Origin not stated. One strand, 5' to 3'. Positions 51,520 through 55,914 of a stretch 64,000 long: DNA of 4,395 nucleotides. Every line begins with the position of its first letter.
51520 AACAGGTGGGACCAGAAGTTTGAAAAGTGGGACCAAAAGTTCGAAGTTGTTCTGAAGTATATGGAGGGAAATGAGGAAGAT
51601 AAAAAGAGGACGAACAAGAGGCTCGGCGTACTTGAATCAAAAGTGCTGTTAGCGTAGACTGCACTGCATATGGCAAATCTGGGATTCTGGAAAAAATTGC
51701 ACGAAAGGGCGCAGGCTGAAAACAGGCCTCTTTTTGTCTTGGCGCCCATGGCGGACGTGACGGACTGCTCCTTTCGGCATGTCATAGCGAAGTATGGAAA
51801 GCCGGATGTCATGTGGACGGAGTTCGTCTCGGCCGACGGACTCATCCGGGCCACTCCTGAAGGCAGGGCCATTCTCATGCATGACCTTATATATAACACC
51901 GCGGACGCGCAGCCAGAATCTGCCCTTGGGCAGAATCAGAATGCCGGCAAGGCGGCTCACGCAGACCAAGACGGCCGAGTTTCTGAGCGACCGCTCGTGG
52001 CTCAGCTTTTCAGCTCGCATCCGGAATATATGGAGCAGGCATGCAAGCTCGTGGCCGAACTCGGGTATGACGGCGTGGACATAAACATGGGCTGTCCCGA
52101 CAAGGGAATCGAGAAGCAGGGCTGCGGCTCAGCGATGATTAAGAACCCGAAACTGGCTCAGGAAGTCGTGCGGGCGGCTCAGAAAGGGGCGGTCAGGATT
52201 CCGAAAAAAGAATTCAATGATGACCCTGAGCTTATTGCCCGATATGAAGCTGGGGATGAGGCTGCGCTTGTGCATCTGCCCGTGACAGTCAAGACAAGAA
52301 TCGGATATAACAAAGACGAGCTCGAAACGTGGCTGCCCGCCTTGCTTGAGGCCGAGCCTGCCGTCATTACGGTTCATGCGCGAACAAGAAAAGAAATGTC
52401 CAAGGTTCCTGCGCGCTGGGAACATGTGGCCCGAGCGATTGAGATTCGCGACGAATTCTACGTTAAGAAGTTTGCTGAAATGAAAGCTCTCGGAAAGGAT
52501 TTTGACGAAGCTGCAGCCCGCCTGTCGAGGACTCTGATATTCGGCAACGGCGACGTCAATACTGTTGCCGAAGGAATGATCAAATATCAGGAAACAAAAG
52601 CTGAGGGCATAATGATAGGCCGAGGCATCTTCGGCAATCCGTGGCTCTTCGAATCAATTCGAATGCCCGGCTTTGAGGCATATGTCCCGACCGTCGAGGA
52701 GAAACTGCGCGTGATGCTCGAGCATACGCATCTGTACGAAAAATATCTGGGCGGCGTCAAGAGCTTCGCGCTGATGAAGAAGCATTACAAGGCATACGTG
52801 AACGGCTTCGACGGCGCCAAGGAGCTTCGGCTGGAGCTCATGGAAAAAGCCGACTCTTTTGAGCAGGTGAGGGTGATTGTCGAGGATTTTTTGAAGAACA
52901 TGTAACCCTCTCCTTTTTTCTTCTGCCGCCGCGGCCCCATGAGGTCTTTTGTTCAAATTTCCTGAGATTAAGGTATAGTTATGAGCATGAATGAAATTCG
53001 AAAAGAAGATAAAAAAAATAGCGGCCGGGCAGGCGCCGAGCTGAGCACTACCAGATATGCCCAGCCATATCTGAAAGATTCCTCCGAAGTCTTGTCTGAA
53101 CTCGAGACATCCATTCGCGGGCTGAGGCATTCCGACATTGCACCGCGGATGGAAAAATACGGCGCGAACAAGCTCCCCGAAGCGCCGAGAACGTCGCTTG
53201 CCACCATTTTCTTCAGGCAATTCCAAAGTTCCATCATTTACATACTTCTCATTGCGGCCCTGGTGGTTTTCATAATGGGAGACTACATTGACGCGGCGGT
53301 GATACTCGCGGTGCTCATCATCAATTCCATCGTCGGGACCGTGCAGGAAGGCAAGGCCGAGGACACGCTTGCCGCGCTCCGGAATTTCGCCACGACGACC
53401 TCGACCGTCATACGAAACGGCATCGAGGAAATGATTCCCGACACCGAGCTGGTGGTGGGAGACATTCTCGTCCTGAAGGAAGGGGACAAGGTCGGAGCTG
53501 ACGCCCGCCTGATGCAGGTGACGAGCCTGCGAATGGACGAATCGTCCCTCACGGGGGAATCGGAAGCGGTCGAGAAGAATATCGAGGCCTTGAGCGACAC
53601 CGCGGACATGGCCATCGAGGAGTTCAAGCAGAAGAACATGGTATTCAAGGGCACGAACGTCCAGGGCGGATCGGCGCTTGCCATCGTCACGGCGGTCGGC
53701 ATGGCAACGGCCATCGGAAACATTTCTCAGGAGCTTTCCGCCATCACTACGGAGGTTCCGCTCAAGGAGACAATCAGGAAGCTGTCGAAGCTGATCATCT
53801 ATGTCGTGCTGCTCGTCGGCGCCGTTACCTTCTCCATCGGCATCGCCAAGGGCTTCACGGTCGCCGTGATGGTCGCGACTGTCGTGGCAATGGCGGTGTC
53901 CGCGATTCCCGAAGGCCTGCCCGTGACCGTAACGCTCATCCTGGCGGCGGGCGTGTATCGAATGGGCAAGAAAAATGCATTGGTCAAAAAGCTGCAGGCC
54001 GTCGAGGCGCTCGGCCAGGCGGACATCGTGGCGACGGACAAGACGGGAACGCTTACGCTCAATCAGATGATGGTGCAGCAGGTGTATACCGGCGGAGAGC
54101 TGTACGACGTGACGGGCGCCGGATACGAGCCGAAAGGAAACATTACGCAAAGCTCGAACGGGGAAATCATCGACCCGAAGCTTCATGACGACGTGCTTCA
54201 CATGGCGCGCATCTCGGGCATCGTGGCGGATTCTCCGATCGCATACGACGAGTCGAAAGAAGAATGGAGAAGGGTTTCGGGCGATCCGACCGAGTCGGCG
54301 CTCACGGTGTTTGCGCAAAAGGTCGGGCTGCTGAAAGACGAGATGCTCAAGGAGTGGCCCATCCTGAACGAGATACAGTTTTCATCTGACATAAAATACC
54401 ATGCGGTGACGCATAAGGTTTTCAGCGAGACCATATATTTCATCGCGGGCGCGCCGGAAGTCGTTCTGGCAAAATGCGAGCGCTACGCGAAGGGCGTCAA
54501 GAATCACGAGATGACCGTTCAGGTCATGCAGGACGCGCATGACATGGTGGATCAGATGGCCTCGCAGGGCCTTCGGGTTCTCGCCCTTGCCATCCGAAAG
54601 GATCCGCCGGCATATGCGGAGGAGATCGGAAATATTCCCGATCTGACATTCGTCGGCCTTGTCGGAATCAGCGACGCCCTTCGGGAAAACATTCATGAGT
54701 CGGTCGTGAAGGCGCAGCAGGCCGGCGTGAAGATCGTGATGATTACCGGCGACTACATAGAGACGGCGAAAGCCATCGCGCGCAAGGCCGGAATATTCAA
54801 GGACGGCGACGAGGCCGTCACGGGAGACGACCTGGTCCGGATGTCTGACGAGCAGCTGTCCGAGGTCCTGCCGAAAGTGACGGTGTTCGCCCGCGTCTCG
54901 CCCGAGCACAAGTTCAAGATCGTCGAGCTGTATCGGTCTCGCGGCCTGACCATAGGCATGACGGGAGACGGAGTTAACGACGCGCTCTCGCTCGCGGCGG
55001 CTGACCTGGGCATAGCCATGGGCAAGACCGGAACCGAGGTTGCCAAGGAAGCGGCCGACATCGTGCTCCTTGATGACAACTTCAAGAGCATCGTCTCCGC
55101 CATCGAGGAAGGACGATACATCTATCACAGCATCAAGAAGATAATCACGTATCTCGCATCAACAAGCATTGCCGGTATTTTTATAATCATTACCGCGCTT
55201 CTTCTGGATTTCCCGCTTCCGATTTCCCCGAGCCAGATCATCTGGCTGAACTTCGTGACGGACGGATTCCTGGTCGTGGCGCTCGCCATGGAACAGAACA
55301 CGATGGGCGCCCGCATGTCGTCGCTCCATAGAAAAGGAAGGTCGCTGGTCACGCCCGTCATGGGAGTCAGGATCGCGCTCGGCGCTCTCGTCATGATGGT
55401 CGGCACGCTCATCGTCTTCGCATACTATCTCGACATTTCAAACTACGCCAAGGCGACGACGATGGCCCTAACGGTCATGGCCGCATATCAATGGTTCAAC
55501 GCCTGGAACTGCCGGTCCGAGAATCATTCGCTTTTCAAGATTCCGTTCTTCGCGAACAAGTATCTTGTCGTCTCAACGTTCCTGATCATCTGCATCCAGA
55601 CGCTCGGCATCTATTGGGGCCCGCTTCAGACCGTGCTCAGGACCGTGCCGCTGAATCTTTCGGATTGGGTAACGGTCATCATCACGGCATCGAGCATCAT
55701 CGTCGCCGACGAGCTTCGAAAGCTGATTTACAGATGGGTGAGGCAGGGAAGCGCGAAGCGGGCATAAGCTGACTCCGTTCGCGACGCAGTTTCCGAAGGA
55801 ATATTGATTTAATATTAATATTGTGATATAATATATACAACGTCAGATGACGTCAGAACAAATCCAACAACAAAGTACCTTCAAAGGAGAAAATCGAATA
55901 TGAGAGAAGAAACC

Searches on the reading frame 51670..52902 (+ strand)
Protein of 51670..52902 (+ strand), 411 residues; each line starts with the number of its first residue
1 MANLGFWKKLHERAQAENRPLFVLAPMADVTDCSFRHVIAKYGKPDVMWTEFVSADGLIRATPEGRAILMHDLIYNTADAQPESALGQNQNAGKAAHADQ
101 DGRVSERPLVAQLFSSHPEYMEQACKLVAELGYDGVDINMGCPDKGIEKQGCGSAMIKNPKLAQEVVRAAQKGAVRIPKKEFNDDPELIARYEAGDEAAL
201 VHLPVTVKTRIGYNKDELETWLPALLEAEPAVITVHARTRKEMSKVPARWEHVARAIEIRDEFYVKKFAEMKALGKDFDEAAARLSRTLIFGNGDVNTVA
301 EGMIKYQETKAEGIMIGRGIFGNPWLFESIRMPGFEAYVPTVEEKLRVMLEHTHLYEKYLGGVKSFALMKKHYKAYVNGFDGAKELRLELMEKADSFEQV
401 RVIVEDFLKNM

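Call 15: search_protein_families(library=pfam, proteins=[window:51670-52902:+], max_evalue=0.01)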
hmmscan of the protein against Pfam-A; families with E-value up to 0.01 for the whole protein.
window:51670-52902:+ (411 aa): 1 family
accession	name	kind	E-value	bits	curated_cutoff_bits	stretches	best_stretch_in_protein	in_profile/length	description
PF01207.24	Dus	-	4.5e-53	180.8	20.4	3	24-178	2-124/311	Dihydrouridine synthase (Dus)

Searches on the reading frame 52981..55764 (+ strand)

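Call 15: search_protein_families(library=pfam, proteins=[window:52981-55764:+], max_evalue=0.01)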
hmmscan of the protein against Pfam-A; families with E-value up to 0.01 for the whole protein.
window:52981-55764:+ (928 aa): 6 families
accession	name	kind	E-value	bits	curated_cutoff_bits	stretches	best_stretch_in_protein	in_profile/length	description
PF00122.25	E1-E2_ATPase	-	2.5e-41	141.6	28.1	1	138-331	4-181/181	E1-E2 ATPase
PF00689.26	Cation_ATPase_C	-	6.6e-41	140.4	27.3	1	745-916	1-175/175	Cation transporting ATPase, C-terminus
PF13246.12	Cation_ATPase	-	3.9e-19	68.9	21.7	1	423-501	10-90/91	Cation transport ATPase (P-type)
PF00690.31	Cation_ATPase_N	-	7.8e-17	61.1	20.4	1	31-95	3-68/69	Cation transporter/ATPase, N-terminus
PF00702.32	Hydrolase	-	5.4e-15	56.7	26.4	1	349-675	3-191/191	haloacid dehalogenase-like hydrolase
PF08282.18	Hydrolase_3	-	0.0052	17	20.9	0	661-708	209-255/255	haloacid dehalogenase-like hydrolase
